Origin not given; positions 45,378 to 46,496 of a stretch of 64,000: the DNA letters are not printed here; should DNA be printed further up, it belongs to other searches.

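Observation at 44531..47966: Lower-GC four-gene cassette: membrane protein, secreted 10-Cys mini-protein, unknown 272-aa protein, orphan multi-TM histidine kinase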

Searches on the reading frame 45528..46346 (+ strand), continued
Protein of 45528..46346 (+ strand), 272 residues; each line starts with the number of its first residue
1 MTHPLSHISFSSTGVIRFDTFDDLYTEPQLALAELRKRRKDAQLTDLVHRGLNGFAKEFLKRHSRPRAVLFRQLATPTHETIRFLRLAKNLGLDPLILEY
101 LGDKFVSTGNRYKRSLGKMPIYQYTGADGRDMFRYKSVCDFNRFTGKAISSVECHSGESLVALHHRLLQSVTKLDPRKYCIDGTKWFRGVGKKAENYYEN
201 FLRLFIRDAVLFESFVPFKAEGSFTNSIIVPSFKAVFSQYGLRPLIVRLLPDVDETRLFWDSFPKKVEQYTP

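Call 35: search_protein_families(library=pfam, proteins=[P0132, P0145, P0173, P0215, P0225, P0242, P0249, P0256, P0260, P0261], max_evalue=0.01)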
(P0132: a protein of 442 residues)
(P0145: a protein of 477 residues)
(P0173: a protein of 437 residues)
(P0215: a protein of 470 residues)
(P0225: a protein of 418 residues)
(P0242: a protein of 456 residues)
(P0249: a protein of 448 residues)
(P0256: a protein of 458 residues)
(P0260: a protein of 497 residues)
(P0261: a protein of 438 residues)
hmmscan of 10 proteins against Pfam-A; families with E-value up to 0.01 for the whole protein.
P0132 (442 aa): 2 families
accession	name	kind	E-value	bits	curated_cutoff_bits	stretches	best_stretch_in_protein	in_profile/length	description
PF00583.31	Acetyltransf_1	-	9.8e-06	26.3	20.7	1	35-133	19-102/116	Acetyltransferase (GNAT) family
PF13527.13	Acetyltransf_9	-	0.0083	16.6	25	0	91-121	74-104/127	Acetyltransferase (GNAT) domain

P0145 (477 aa): 1 family
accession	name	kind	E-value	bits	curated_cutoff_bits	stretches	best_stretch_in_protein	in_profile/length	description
PF00583.31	Acetyltransf_1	-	0.0016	19.1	20.7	1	43-160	10-107/116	Acetyltransferase (GNAT) family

P0173 (437 aa): 1 family
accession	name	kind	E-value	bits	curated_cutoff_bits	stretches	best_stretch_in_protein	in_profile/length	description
PF00856.33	SET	-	1.5e-13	51.5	22.4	1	290-382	1-104/105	SET domain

P0215 (470 aa): 1 family
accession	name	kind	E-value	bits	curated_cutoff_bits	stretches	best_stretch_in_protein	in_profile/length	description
PF00583.31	Acetyltransf_1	-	2.1e-06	28.4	20.7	1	36-153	3-105/116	Acetyltransferase (GNAT) family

P0225 (418 aa): 0 families

P0242 (456 aa): 1 family
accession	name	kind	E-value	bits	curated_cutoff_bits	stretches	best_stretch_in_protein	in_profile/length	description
PF00856.33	SET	-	5.2e-09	36.9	22.4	1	299-401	1-105/105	SET domain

P0249 (448 aa): 1 family
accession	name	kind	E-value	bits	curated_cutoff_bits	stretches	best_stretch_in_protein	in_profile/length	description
PF00856.33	SET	-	9.4e-11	42.5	22.4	1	285-374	4-104/105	SET domain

P0256 (458 aa): 1 family
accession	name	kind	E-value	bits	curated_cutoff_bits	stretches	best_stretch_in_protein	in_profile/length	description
PF00856.33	SET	-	3.9e-07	30.9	22.4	1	281-370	3-103/105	SET domain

P0260 (497 aa): 1 family
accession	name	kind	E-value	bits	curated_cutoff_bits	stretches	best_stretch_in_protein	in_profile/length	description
PF19529.4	DUF6057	-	0.0029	17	29.8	1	11-206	71-273/569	Family of unknown function (DUF6057)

P0261 (438 aa): 1 family
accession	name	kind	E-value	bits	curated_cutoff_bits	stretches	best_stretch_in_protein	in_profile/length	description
PF00856.33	SET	-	1.3e-09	38.9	22.4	1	287-375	1-104/105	SET domain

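Call 40: search_protein_families(library=pfam, proteins=[L006:6788-7366:+, L006:7383-8192:+, L006:8189-8944:+, L005:3572-4636:+, L005:4879-5415:+, L005:5505-6221:+, L005:6275-7276:+], max_evalue=0.01)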
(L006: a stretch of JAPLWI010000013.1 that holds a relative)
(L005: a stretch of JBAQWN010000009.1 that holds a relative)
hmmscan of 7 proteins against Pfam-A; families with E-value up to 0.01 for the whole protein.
L006:6788-7366:+ (192 aa): 0 families

L006:7383-8192:+ (269 aa): 1 family
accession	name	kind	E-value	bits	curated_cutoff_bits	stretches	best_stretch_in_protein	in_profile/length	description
PF12146.15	Hydrolase_4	-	0.00023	21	27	0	113-159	70-117/239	Serine aminopeptidase, S33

L006:8189-8944:+ (251 aa): 1 family
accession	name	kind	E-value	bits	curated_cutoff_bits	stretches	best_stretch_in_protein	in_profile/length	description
PF01887.21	SAM_HAT_N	-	3.3e-11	43.6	26.3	1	13-148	11-145/145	SAM hydroxide adenosyltransferase N-terminal domain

L005:3572-4636:+ (354 aa): 2 families
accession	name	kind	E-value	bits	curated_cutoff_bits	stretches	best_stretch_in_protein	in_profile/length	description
PF00155.27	Aminotran_1_2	-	1.3e-51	176.3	19.7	1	27-350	1-361/361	Aminotransferase class I and II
PF01053.26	Cys_Met_Meta_PP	-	0.00046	19.3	27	1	81-198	69-185/381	Cys/Met metabolism PLP-dependent enzyme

L005:4879-5415:+ (178 aa): 6 families
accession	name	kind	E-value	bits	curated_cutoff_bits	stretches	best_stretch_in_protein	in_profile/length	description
PF13671.12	AAA_33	-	8.9e-10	39.5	27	1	4-126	1-121/143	AAA domain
PF13238.12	AAA_18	-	4.1e-05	24.5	29.4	1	7-123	3-111/128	AAA domain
PF06414.18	Zeta_toxin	-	0.0001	22.2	22.3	1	3-38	17-56/199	Zeta toxin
PF00004.35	AAA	-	0.00012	23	21.2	1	6-39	2-35/131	ATPase family associated with various cellular activities (AAA)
PF01202.28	SKI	-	0.00058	20.4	22.1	1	11-36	1-26/159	Shikimate kinase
PF07931.18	CPT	-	0.00095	19.5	22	1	4-120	3-125/172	Chloramphenicol phosphotransferase-like protein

L005:5505-6221:+ (238 aa): 1 family
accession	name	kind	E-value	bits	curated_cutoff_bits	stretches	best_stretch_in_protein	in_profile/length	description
PF01966.28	HD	-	7e-11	42.9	22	1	31-125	3-114/116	HD domain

L005:6275-7276:+ (333 aa): 3 families
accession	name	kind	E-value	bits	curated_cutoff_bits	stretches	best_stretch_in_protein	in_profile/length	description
PF13936.12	HTH_38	-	3.3e-15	56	27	1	6-48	2-44/44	Helix-turn-helix domain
PF13565.12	HTH_32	-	0.00023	22.1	33.7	1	68-120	19-72/73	Homeodomain-like domain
PF13384.12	HTH_23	-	0.00079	19.6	24.6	0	12-47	5-40/50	Homeodomain-like domain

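Call 56: find_encoding_contigs(protein=P0173, flank=6000, max_places=2)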
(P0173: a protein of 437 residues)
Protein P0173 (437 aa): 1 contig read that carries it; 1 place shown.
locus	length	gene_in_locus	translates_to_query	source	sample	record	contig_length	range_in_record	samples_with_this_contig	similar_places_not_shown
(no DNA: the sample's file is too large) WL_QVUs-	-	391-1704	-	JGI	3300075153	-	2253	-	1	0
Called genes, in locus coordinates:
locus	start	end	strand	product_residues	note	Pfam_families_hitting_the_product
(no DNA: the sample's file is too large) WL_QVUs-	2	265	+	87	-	?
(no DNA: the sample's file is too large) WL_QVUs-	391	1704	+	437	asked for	PF00856:SET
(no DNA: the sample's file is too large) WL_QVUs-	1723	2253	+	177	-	?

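Call 57: find_encoding_contigs(protein=P0132, flank=6000, max_places=2)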
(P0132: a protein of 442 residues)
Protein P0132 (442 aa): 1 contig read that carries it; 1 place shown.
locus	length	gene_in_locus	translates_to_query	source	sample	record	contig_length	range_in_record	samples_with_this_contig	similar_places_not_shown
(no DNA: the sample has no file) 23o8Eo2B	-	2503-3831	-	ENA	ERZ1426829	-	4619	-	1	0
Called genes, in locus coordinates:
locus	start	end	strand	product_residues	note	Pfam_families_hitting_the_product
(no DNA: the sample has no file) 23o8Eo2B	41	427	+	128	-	PF01934:HepT-like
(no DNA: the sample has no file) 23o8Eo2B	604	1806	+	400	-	PF02675:AdoMet_dc, PF17284:Spermine_synt_N, PF01564:Spermine_synth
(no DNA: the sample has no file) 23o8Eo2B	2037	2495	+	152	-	-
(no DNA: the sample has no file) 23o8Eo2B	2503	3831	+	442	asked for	PF00583:Acetyltransf_1 (weak)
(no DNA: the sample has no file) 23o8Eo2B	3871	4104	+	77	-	-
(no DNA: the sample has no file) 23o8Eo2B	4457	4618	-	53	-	?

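Call 58: find_encoding_contigs(protein=P0091, flank=6000, max_places=2)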
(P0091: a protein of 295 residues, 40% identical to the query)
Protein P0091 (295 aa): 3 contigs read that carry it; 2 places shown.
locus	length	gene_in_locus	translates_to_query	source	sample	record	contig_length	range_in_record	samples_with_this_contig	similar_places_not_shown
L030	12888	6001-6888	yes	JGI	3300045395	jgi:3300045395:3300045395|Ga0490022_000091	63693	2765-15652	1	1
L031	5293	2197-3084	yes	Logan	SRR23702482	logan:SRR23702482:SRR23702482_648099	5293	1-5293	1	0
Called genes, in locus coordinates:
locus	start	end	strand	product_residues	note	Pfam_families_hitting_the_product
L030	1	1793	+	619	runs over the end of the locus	PF00012:HSP70, PF06723:MreB_Mbl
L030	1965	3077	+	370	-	PF00226:DnaJ, PF01556:DnaJ_C, PF00684:DnaJ_CXXCXGXG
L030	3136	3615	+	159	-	-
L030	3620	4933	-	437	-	PF01471:PG_binding_1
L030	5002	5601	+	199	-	-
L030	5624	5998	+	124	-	-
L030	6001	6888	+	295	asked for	-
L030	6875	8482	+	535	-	PF02518:HATPase_c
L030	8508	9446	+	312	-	PF00579:tRNA-synt_1b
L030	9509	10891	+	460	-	PF01336:tRNA_anti-codon, PF00152:tRNA-synt_2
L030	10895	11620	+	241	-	PF02616:SMC_ScpA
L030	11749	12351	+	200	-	PF04079:SMC_ScpB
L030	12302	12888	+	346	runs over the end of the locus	PF00768:Peptidase_S11, PF13354:Beta-lactamase2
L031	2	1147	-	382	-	?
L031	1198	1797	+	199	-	-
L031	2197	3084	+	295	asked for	-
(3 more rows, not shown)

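Call 61: fold_search(model_id=the predicted structure, library=pdb)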
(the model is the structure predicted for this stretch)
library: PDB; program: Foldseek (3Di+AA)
matches with E <= 10: 813; with E <= 0.001: 0
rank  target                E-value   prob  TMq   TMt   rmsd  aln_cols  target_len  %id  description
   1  6zns                  4.7e-02  0.21  0.24  0.13  14.1       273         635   11  Crystal Structure of DUF1998 helicase MrfA (released 2020-11-25)
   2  2ywb_C                8.3e-02  0.14  0.19  0.13  13.5       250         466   10  Crystal structure of GMP synthetase from Thermus thermophilus (released 2007-10-23)
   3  2ywc_D                9.5e-02  0.15  0.12  0.08  10.4       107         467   17  Crystal structure of GMP synthetase from Thermus thermophilus in complex with XMP (released 2007-10-23)
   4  2ywc_A                1.1e-01  0.18  0.23  0.16  10.7       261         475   11  Crystal structure of GMP synthetase from Thermus thermophilus in complex with XMP (released 2007-10-23)
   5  2ywc_B                1.1e-01  0.16  0.12  0.08   9.2        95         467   18  Crystal structure of GMP synthetase from Thermus thermophilus in complex with XMP (released 2007-10-23)
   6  2xdo_A                1.1e-01  0.14  0.14  0.12  14.2       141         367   13  Structure of the Tetracycline degrading Monooxygenase TetX2 from Bacteroides thetaiotaomicron (released 2011-03-23)
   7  2ywb_A                1.3e-01  0.14  0.12  0.08  10.4       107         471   17  Crystal structure of GMP synthetase from Thermus thermophilus (released 2007-10-23)
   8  2ywb_B                1.4e-01  0.15  0.12  0.08   9.1        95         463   18  Crystal structure of GMP synthetase from Thermus thermophilus (released 2007-10-23)
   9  1u7d_B                1.7e-01  0.25  0.25  0.24  11.6       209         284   10  crystal structure of apo M. jannashii tyrosyl-tRNA synthetase (released 2005-05-17)
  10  2pz8_A                2.2e-01  0.06  0.15  0.15  14.2       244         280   14  NAD+ Synthetase from Bacillus anthracis with AMP-CPP and Mg2+ (released 2007-07-31)
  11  7viw                  2.5e-01  0.14  0.23  0.16   7.5       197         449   14  Dark adapted MmCPDII during oxidized to semiquinone TR-SFX studies (released 2022-03-09)
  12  2xrz_B                2.5e-01  0.12  0.26  0.18  13.5       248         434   10  X-ray structure of archaeal class II CPD photolyase from Methanosarcina mazei in complex with intact CPD-lesion (released 2011-09-14)
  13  8zkv_C                2.5e-01  0.06  0.16  0.14  13.9       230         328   10  Crystal structure of mutant catalytic domains of threonine deaminase in complex with PLP (released 2024-06-12)
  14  7vj3                  2.6e-01  0.18  0.26  0.18   6.2       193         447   12  class II photolyase MmCPDII oxidized to semiquinone TR-SFX studies (400 us time-point) (released 2022-03-09)
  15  7yc7_B                2.6e-01  0.11  0.25  0.18  13.4       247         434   10  Dark, fully reduced structure of the MmCPDII-DNA complex as produced at SwissFEL (released 2023-11-22)
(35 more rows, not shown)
